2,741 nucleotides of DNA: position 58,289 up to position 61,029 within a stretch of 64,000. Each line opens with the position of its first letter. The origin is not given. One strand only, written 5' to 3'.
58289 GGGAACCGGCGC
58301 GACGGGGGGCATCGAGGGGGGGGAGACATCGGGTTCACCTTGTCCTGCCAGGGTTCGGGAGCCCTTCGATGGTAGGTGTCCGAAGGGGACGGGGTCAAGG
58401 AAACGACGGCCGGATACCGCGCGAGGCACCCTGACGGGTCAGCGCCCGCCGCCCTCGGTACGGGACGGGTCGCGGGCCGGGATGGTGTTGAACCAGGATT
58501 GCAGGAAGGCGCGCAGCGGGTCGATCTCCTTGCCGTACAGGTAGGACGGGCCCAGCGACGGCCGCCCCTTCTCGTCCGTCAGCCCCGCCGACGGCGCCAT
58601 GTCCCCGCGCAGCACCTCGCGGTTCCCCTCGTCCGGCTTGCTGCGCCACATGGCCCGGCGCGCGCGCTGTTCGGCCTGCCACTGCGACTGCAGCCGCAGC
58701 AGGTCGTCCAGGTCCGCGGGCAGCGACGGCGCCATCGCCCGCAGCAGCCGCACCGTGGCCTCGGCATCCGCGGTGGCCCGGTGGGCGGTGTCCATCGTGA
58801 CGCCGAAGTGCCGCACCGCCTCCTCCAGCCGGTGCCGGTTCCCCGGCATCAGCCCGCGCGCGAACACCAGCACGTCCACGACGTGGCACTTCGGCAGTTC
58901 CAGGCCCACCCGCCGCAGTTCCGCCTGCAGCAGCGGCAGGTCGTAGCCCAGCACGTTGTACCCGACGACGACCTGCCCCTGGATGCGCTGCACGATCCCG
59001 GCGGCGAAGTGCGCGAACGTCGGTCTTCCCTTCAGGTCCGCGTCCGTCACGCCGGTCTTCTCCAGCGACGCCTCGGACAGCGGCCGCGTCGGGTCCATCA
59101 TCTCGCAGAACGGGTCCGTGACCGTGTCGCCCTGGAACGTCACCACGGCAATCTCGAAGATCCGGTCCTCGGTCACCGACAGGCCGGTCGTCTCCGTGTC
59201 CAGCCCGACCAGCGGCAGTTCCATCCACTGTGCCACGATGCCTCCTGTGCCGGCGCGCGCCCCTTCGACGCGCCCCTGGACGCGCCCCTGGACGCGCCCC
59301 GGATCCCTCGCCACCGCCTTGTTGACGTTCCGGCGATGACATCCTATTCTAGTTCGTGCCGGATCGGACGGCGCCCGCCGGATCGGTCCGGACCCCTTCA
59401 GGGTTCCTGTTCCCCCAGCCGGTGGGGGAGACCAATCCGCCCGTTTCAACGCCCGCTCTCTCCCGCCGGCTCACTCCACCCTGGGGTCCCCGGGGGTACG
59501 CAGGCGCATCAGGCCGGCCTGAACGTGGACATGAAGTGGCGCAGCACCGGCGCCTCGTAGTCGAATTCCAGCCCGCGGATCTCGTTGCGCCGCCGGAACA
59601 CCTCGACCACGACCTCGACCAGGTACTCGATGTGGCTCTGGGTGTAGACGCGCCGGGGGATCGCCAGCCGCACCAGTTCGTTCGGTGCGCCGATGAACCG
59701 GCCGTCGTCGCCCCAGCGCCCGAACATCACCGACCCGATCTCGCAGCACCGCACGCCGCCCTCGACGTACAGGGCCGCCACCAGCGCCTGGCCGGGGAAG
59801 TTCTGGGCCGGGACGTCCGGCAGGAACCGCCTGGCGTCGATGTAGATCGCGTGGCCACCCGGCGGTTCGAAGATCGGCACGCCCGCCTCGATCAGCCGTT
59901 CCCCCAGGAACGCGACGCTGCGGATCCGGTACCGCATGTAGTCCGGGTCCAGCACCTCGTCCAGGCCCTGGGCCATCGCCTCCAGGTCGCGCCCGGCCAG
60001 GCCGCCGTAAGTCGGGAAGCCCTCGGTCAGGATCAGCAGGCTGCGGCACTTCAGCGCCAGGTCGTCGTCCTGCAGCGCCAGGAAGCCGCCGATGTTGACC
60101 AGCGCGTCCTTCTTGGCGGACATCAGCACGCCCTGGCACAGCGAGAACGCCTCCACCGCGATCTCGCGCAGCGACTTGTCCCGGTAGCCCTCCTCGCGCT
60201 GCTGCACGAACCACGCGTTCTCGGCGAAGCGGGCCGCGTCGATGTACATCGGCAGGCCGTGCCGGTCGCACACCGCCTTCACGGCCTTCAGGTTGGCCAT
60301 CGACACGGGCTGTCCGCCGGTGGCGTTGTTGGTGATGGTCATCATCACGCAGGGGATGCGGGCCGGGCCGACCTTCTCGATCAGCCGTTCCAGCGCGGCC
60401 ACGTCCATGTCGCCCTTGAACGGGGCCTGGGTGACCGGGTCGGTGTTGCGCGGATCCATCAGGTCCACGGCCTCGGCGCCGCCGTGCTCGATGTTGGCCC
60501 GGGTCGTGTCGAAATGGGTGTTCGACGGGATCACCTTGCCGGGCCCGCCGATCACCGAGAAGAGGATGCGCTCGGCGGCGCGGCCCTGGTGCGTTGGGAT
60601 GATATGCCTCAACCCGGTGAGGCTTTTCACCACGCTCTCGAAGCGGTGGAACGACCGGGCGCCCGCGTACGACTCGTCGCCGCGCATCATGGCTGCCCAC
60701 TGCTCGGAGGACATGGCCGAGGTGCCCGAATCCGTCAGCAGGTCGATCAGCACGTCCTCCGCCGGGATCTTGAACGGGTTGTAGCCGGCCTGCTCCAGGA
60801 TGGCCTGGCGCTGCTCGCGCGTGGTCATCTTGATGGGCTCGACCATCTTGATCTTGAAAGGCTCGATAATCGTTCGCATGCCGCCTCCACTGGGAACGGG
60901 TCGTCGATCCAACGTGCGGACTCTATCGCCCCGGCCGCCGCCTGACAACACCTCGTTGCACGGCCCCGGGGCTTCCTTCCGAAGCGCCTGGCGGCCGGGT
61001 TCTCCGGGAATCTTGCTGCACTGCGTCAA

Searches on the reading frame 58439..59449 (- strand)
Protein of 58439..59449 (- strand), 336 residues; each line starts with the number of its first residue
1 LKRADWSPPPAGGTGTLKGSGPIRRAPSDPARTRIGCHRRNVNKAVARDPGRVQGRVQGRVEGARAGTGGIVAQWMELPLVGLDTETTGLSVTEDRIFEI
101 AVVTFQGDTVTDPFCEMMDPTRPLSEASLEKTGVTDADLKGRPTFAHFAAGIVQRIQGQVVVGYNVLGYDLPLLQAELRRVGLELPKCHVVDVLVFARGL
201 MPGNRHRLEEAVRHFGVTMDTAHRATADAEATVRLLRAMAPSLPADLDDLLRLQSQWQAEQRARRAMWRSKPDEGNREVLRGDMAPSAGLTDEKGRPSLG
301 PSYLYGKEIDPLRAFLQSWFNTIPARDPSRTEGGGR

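Call 6: search_protein_families(library=pfam, proteins=[window:58439-59449:-])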
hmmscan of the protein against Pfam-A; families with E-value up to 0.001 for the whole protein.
window:58439-59449:- (336 aa): 2 families
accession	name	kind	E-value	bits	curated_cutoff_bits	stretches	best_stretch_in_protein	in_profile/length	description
PF00929.31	RNase_T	-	3e-24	86.9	24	1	81-236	1-164/164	Exonuclease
PF13482.12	RNase_H_2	-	2.8e-05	24.6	22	1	83-216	3-114/165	RNase_H superfamily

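Call 7: search_protein_families(library=ncbifam, proteins=[window:58439-59449:-])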
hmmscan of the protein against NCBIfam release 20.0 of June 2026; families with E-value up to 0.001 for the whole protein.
window:58439-59449:- (336 aa): 24 families
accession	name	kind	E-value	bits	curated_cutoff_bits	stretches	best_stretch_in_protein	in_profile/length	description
NF005906.0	PRK07883.1-4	equivalog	2.6e-31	108.6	495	1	77-256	5-189/563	DEDD exonuclease domain-containing protein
NF001688.0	PRK00448.1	equivalog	1.1e-29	102.7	873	1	81-264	426-610/1445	PolC-type DNA polymerase III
NF005981.0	PRK08074.1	equivalog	3.4e-28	98.1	789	1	82-240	7-166/931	ATP-dependent DNA helicase DinG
TIGR01407.1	dinG_rel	hypoth_equivalog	2.3e-26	92.3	547.7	1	83-260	5-186/889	putative DnaQ family exonuclease/DinG family helicase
TIGR01405.1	polC_Gram_pos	equivalog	9.5e-26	89.8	1043.45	1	81-259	192-371/1211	DNA polymerase III subunit alpha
NF005905.0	PRK07883.1-3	equivalog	1.3e-25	90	508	1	76-274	22-226/581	DEDD exonuclease domain-containing protein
NF004964.0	PRK06310.1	equivalog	2.6e-25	89.2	236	1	80-239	9-170/250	DNA polymerase III subunit epsilon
NF005907.0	PRK07883.1-5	equivalog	4.1e-25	88.2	454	1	77-270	27-226/584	DEDD exonuclease domain-containing protein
NF005927.0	PRK07942.1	subfamily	9.9e-25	87.6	186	1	73-268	2-209/232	DNA polymerase III subunit epsilon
TIGR00573.1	dnaq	subfamily_domain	3.9e-21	75.5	71.5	1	82-240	11-174/217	exonuclease, DNA polymerase III, epsilon subunit family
NF004719.0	PRK06063.1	equivalog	8.3e-21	74.2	389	1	81-239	19-176/331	DEDDh family exonuclease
TIGR01406.1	dnaQ_proteo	equivalog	1.8e-20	73.5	222.7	1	83-230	5-159/231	DNA polymerase III subunit epsilon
NF004316.1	PRK05711.1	equivalog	1.6e-18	67.2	196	1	83-230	6-160/234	DNA polymerase III subunit epsilon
NF005836.0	PRK07740.1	equivalog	4.7e-18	65.5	261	1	76-237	57-220/244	hypothetical protein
NF005289.0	PRK06807.1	equivalog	5.1e-18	65.3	335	1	80-233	10-162/313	3'-5' exonuclease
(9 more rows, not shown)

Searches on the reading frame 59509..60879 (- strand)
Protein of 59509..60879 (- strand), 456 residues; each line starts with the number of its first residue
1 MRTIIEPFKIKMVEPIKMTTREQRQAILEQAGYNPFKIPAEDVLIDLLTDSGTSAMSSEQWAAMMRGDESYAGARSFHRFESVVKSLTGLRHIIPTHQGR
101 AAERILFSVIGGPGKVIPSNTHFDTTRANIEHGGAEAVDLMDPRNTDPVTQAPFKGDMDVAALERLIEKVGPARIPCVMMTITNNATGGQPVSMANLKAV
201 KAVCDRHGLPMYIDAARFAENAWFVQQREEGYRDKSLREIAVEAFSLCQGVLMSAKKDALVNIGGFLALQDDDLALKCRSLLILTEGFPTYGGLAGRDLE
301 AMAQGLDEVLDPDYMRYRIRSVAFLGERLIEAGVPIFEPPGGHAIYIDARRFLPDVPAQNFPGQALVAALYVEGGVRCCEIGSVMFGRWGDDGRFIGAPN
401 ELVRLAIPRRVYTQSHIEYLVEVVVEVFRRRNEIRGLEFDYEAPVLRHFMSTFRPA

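Call 6: search_protein_families(library=pfam, proteins=[window:59509-60879:-])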
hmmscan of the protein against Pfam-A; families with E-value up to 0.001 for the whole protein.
window:59509-60879:- (456 aa): 2 families
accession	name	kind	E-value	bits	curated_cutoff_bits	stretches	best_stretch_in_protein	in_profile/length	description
PF01212.27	Beta_elim_lyase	-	1.2e-73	248.4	27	1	46-421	1-286/288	Beta-eliminating lyase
PF01041.23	DegT_DnrJ_EryC1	-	1.5e-05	24.8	19.8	1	65-217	15-148/360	DegT/DnrJ/EryC1/StrS aminotransferase family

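Call 7: search_protein_families(library=ncbifam, proteins=[window:59509-60879:-])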
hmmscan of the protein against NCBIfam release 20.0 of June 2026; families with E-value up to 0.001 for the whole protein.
window:59509-60879:- (456 aa): 5 families
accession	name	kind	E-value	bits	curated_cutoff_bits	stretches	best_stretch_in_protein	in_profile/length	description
NF009709.0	PRK13238.1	subfamily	1.3e-203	676.9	285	1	2-455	5-460/463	tryptophanase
TIGR02618.1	tyr_phenol_ly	equivalog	6.4e-167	556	720.7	1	6-453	2-449/450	tyrosine phenol-lyase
NF053783.1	TphnTnaApg1401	equivalog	2.6e-164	547.6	750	1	6-451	7-452/457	tryptophanase TnaA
TIGR02617.1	tnaA_trp_ase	equivalog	3.4e-157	524.2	825.8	1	4-454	3-465/467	tryptophanase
NF041359.1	GntG_guanitoxin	subfamily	8.6e-06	25.1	230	1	45-220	6-179/343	GntG family PLP-dependent aldolase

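Call 9: search_solved_structures(query=window:59509-60879:-, max_evalue=0.00001, show_alignments=2)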
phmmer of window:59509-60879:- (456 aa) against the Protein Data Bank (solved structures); distinct sequences matched with E-value up to 0.00001: 22.
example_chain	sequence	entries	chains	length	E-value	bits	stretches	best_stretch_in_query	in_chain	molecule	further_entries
8sij_A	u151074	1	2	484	1.9e-142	478.5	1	3-455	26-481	Tryptophanase 1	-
9j3u_A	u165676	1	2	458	3.4e-140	471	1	5-453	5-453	Tyrosine phenol-lyase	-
2ycp_A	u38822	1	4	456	4.2e-138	464.1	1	5-453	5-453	TYROSINE PHENOL-LYASE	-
2ez1_A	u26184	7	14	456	7.3e-137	460.1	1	5-453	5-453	Tyrosine phenol-lyase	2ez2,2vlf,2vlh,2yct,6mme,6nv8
1c7g_A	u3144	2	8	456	1e-136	459.6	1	5-453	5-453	TYROSINE PHENOL-LYASE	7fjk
7tcs_A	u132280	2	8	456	1.9e-136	458.7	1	5-453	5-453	Tyrosine phenol-lyase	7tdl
1tpl_A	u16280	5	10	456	2.6e-136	458.3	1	5-453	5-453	TYROSINE PHENOL-LYASE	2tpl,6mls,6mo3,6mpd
2ycn_A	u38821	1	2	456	2.6e-136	458.2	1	5-453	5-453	TYROSINE PHENOL-LYASE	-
6dur_A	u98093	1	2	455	3.3e-136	457.9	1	6-453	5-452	Tyrosine phenol-lyase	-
6dvx_A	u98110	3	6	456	3.6e-136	457.8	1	5-453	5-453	Tyrosine phenol-lyase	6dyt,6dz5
6dxv_A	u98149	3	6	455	4.6e-136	457.5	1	6-453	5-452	Tyrosine phenol-lyase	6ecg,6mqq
2yhk_A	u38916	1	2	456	9.4e-136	456.4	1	5-453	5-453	TYROSINE PHENOL-LYASE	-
1ax4_A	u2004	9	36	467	9.9e-136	456.3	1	2-455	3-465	TRYPTOPHANASE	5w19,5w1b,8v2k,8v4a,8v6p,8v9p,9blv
9dy7_A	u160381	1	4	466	1e-135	456.3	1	2-455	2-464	Tryptophanase (with internal aldimine) | Tryptophanase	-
8sbg_A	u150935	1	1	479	2.2e-133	448.6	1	5-450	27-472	Tryptophanase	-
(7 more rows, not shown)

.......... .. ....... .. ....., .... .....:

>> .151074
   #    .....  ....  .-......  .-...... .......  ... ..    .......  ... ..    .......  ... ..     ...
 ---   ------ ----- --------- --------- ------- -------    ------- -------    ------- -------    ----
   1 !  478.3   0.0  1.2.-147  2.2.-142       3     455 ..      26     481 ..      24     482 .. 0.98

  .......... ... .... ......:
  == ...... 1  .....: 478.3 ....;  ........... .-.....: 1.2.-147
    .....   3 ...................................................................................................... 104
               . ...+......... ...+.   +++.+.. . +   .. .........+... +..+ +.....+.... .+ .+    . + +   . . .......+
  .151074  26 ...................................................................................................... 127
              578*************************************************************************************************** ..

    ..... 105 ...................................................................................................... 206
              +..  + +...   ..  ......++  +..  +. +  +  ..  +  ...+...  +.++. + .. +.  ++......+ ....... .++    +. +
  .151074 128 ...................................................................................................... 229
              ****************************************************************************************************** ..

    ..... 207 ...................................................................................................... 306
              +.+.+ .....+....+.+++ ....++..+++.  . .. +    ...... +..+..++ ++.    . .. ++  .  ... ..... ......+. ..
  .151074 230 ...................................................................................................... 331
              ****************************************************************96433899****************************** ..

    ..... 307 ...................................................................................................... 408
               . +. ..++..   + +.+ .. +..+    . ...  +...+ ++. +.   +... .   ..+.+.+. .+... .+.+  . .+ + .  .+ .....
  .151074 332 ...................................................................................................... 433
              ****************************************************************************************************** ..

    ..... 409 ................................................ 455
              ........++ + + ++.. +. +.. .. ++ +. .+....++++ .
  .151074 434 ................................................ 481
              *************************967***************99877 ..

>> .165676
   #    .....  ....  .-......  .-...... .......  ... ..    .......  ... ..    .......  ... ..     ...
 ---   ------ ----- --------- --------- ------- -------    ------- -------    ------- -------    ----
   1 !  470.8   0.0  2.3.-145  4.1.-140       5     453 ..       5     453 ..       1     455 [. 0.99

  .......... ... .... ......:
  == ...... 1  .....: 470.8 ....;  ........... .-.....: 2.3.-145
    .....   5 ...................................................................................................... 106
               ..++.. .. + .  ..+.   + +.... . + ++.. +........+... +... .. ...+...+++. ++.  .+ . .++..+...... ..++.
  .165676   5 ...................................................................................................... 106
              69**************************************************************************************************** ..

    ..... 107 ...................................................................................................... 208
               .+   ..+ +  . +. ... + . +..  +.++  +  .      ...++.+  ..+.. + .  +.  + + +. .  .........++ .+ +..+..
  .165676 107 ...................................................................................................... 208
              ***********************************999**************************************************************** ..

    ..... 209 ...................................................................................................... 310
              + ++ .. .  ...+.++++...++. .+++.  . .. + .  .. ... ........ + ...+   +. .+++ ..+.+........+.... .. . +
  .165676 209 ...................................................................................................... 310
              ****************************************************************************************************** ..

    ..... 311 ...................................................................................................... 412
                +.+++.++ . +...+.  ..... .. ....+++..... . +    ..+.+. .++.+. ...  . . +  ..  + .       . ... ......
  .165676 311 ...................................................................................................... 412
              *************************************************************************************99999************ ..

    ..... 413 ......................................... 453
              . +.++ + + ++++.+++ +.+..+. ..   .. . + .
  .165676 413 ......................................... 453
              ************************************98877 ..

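Call 40: find_related_loci(query=window:59509-60879:-, collection=metagenome_contigs, flank=6000)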
Query window:59509-60879:- (456 aa) in metagenome_contigs; peptide patterns used: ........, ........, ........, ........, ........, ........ (x = any residue, [..] = any of these).
600 stretches matched a pattern (row limit reached: there are more); 467 encode a relative of the query (tblastn E <= 1e-3); the best 80 are kept; 80 distinct loci.
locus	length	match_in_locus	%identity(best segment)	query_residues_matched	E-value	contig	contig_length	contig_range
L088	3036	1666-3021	68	1-453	0e+0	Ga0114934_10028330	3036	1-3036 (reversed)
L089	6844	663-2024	62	1-453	0e+0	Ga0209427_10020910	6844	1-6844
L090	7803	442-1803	62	1-453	0e+0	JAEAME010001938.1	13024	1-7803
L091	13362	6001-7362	63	1-453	0e+0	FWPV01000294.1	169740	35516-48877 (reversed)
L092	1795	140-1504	62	1-454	0e+0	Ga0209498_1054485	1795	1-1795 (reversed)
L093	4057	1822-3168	62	1-449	0e+0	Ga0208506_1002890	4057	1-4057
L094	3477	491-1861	63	1-456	0e+0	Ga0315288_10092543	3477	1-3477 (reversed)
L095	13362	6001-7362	63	1-454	0e+0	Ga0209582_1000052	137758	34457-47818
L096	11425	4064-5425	62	1-453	0e+0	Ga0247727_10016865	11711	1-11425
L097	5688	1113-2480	62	1-455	0e+0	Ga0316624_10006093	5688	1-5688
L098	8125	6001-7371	60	1-455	0e+0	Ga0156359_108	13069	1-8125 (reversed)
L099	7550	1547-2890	63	1-456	0e+0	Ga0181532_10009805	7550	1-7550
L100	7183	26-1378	60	1-453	0e+0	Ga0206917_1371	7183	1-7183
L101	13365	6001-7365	62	1-455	0e+0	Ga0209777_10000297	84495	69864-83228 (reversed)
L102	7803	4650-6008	58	1-453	0e+0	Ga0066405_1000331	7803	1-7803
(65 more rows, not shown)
